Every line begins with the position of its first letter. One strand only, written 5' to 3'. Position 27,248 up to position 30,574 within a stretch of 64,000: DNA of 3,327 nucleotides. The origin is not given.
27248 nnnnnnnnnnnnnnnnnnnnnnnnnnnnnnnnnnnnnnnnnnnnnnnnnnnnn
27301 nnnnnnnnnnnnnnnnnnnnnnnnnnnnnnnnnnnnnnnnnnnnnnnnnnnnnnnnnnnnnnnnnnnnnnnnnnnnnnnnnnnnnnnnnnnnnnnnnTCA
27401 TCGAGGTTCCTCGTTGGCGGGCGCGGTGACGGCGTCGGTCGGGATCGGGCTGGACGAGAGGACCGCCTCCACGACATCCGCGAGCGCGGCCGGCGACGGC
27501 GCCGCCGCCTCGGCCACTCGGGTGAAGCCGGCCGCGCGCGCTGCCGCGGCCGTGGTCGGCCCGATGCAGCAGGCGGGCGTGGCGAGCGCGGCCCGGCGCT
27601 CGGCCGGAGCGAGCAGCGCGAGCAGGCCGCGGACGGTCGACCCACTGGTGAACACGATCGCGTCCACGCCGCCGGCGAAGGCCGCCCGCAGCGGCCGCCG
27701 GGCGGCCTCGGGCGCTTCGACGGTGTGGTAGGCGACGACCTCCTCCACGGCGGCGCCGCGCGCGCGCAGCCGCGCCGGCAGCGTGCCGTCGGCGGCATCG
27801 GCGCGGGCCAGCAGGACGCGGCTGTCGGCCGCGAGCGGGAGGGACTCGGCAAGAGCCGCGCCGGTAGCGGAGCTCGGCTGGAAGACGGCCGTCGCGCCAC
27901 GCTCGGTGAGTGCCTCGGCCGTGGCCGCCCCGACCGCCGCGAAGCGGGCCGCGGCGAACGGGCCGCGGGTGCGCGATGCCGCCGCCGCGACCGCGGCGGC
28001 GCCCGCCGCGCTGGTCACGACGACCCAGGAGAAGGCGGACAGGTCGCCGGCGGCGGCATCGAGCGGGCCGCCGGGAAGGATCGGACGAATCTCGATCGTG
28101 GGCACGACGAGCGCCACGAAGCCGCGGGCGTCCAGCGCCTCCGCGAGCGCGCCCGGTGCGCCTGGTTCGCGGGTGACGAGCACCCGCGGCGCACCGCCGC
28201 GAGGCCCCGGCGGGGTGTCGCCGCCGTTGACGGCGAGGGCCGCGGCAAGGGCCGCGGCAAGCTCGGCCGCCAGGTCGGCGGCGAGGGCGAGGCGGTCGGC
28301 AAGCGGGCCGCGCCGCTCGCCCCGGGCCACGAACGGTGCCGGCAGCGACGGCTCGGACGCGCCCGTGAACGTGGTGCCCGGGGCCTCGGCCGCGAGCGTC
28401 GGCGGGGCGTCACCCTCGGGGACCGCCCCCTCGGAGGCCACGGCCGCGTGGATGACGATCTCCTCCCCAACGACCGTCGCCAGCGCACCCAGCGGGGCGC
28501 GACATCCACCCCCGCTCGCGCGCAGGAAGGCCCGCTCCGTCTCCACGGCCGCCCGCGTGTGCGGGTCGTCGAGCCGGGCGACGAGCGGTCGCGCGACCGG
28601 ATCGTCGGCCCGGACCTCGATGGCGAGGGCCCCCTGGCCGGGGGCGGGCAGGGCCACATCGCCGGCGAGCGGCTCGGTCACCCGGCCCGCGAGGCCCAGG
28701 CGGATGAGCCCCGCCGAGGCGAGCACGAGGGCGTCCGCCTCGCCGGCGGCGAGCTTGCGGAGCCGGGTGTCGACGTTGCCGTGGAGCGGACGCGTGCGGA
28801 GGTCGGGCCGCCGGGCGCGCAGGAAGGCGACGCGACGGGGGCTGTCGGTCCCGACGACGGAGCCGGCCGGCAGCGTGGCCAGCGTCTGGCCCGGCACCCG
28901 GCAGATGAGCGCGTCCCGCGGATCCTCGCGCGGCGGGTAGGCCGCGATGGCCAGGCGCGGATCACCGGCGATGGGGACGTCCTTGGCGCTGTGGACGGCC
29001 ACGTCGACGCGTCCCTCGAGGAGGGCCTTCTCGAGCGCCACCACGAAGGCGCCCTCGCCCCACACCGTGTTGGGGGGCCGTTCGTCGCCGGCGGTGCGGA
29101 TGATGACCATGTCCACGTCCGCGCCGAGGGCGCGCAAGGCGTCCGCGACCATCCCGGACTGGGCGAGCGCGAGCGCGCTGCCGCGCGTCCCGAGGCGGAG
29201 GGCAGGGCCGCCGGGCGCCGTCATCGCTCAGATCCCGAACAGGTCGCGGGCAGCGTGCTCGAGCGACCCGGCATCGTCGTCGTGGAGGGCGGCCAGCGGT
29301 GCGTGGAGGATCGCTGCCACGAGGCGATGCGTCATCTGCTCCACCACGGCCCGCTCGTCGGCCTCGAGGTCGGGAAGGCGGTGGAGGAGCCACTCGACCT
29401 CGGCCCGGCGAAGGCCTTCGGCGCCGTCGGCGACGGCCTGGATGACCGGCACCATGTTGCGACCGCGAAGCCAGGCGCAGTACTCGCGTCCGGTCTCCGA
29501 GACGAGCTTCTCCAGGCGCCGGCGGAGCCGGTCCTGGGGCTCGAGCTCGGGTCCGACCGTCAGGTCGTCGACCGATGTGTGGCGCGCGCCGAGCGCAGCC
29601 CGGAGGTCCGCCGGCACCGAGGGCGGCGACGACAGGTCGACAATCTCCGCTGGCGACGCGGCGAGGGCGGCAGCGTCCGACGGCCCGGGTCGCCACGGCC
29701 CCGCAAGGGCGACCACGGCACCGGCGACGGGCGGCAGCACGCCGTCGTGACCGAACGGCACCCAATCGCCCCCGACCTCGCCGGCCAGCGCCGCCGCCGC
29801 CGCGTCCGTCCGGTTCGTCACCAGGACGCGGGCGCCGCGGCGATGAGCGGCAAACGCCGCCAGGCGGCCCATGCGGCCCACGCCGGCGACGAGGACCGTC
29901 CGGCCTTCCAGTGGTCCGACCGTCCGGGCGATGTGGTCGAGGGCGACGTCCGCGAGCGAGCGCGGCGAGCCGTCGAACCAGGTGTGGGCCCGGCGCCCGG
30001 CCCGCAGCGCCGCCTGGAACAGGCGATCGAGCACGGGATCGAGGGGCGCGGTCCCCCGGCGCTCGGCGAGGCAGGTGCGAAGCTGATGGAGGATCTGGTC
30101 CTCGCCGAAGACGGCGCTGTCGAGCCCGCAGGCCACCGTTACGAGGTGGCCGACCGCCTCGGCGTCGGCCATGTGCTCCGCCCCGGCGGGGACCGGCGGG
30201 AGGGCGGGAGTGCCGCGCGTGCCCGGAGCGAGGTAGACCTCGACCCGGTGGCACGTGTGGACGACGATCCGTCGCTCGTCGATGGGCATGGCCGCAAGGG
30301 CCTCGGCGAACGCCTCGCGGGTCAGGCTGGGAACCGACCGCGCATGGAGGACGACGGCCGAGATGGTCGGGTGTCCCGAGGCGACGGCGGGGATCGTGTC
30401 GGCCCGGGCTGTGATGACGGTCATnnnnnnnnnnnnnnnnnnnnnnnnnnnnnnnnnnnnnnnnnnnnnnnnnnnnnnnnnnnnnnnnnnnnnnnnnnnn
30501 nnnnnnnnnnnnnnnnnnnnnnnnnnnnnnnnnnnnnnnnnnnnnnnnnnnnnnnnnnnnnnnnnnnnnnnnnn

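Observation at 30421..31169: BldC-like HTH plus globin-like domain heads the heme operon, with phased direct repeats at its own start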

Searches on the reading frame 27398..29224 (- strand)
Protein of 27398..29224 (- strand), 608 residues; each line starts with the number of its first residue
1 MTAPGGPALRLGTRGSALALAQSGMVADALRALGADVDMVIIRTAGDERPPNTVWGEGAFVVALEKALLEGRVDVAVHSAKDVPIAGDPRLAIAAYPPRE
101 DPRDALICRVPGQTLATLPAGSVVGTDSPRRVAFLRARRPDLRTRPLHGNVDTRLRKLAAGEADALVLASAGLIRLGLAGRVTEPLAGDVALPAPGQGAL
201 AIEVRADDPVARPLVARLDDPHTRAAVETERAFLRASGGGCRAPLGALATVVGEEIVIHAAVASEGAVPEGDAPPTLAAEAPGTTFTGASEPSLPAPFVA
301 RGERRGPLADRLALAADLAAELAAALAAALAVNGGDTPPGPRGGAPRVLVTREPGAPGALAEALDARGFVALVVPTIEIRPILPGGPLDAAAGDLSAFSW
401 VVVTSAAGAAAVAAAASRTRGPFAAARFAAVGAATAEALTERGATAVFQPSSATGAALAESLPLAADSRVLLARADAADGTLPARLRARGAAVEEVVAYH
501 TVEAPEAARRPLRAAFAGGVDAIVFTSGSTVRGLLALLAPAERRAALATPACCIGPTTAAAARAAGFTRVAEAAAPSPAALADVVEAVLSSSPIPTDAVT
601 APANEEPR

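Call 5: search_protein_families(library=pfam, proteins=[window:27398-29224:-], max_evalue=0.01)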
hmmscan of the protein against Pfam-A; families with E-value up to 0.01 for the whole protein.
window:27398-29224:- (608 aa): 3 families
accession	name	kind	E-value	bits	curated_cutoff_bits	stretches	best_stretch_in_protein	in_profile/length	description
PF01379.25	Porphobil_deam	-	9e-67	225.1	22.1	1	9-209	1-203/207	Porphobilinogen deaminase, dipyromethane cofactor binding domain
PF02602.20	HEM4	-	1.5e-50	172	27.5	1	359-582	2-230/231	Uroporphyrinogen-III synthase HemD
PF03900.20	Porphobil_deamC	-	9.4e-07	29.6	26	1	226-264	3-41/74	Porphobilinogen deaminase, C-terminal domain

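Call 6: search_protein_families(library=ncbifam, proteins=[window:27398-29224:-], max_evalue=0.01)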
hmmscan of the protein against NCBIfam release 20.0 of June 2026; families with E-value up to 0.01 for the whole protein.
window:27398-29224:- (608 aa): 15 families
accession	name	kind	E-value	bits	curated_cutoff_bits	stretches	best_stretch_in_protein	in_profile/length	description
TIGR00212.1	hemC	equivalog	2.2e-81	273.1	164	1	9-265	1-261/293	hydroxymethylbilane synthase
NF002202.0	PRK01066.1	equivalog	1.2e-23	83.6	251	1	8-218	20-229/241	hydroxymethylbilane synthase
NF004587.0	PRK05928.2-5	equivalog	3.9e-21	75.7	246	1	361-540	21-187/245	uroporphyrinogen-III synthase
NF005411.0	PRK06975.1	equivalog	1.1e-19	70.2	414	1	345-589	6-270/660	fused uroporphyrinogen-III synthase HemD/membrane protein HemX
NF004583.0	PRK05928.1-5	equivalog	2.7e-18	66.4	432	1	347-563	8-224/250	uroporphyrinogen-III synthase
NF004593.0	PRK05928.4-2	equivalog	7.4e-18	64.9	275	1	347-570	4-224/247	uroporphyrinogen-III synthase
NF004585.0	PRK05928.2-2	equivalog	2e-16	60.2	241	1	346-575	3-232/255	uroporphyrinogen-III synthase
NF004395.0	PRK05752.1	equivalog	5.3e-14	52.1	380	1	347-585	5-247/255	uroporphyrinogen-III synthase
NF006621.0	PRK09189.1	equivalog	4.8e-09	36.1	223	2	347-501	2-152/240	uroporphyrinogen-III synthase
NF004584.0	PRK05928.2-1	equivalog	8e-09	35.3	233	1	398-571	59-247/269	uroporphyrinogen-III synthase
NF004582.0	PRK05928.1-1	equivalog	1.1e-08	35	319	1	348-573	3-233/246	uroporphyrinogen-III synthase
NF004594.0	PRK05928.4-3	equivalog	1.9e-07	30.7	365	1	347-565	3-209/237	uroporphyrinogen-III synthase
NF006454.0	PRK08811.1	equivalog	5.1e-05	22.8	328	1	399-590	71-261/266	uroporphyrinogen-III synthase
NF004586.0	PRK05928.2-4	equivalog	9.7e-05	21.9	401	1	347-539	4-189/240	uroporphyrinogen-III synthase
NF004592.0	PRK05928.4-1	equivalog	0.00027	20.6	332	1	349-569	5-216/237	uroporphyrinogen-III synthase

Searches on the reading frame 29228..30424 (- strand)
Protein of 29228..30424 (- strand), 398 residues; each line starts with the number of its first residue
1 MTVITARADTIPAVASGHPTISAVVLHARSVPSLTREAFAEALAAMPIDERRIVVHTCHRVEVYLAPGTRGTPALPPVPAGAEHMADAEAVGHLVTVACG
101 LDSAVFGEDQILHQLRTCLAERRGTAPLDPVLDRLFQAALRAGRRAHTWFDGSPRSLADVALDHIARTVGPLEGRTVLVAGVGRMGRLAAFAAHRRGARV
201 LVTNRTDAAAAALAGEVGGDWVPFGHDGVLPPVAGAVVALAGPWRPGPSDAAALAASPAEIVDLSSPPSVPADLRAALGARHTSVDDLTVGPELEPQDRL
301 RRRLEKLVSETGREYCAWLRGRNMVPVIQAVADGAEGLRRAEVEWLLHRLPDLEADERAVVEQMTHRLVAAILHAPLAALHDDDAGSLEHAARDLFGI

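Call 5: search_protein_families(library=pfam, proteins=[window:29228-30424:-], max_evalue=0.01)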
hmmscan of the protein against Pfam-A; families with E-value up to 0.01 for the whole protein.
window:29228-30424:- (398 aa): 4 families
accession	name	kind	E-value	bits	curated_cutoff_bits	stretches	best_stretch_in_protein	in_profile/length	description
PF05201.20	GlutR_N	-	2.2e-22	79.9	27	1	31-148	15-149/151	Glutamyl-tRNAGlu reductase, N-terminal domain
PF00745.25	GlutR_dimer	-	3.1e-19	69.6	22.9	1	305-398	3-99/99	Glutamyl-tRNAGlu reductase, dimerisation domain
PF01488.26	Shikimate_DH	-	7.1e-09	36.3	24.3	1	167-220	5-59/138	Shikimate / quinate 5-dehydrogenase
PF02826.25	2-Hacid_dh_C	-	0.0045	16.8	25.1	1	170-209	32-71/178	D-isomer specific 2-hydroxyacid dehydrogenase, NAD binding domain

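Call 6: search_protein_families(library=ncbifam, proteins=[window:29228-30424:-], max_evalue=0.01)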
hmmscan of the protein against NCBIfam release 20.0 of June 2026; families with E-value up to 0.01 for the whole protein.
window:29228-30424:- (398 aa): 15 families
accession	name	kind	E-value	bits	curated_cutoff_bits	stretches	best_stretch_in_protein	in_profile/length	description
NF000744.0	PRK00045.1-3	equivalog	1.3e-53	182.5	429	1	87-385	93-407/447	glutamyl-tRNA reductase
TIGR01035.1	hemA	equivalog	2e-46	158.8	209.55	1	85-383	89-396/416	glutamyl-tRNA reductase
NF000750.0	PRK00045.3-4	equivalog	7.1e-16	58.2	289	1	83-377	90-388/439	glutamyl-tRNA reductase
NF000752.0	PRK00045.4-2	equivalog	6.7e-14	51.9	381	1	88-375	93-373/412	glutamyl-tRNA reductase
NF010548.0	PRK13940.1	equivalog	1.2e-09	37.5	469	1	88-207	93-215/414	glutamyl-tRNA reductase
NF000751.1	PRK00045.4-1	equivalog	1.3e-08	34.3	478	1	77-218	84-228/426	glutamyl-tRNA reductase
NF001909.0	PRK00676.1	equivalog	4.4e-07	29.3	478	1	50-146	43-145/338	glutamyl-tRNA reductase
NF005465.0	PRK07060.1-2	equivalog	0.00027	20.5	331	0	173-220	4-52/241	short chain dehydrogenase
NF007375.0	PRK09880.1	equivalog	0.00027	19.8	469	1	164-221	160-217/344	L-idonate 5-dehydrogenase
NF004526.0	PRK05872.1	subfamily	0.00047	19.4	276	1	170-219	6-56/297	short-chain dehydrogenase/reductase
TIGR03366.1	HpnZ_proposed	hypoth_equivalog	0.00047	19.4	328.1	1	166-218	148-200/315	putative phosphonate catabolism associated alcohol dehydrogenase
NF005466.0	PRK07060.1-3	equivalog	0.0025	17.5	438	1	173-222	8-58/252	short chain dehydrogenase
TIGR00936.1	ahcY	equivalog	0.0028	16.5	497.6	1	161-205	191-236/416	adenosylhomocysteinase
NF005909.0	PRK07890.1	subfamily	0.004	16.5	258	1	171-217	4-51/260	short chain dehydrogenase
NF052438.1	TransRegRv0880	equivalog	0.0099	15.7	220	0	325-366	92-133/143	Rv0880 family HTH-type transcriptional regulator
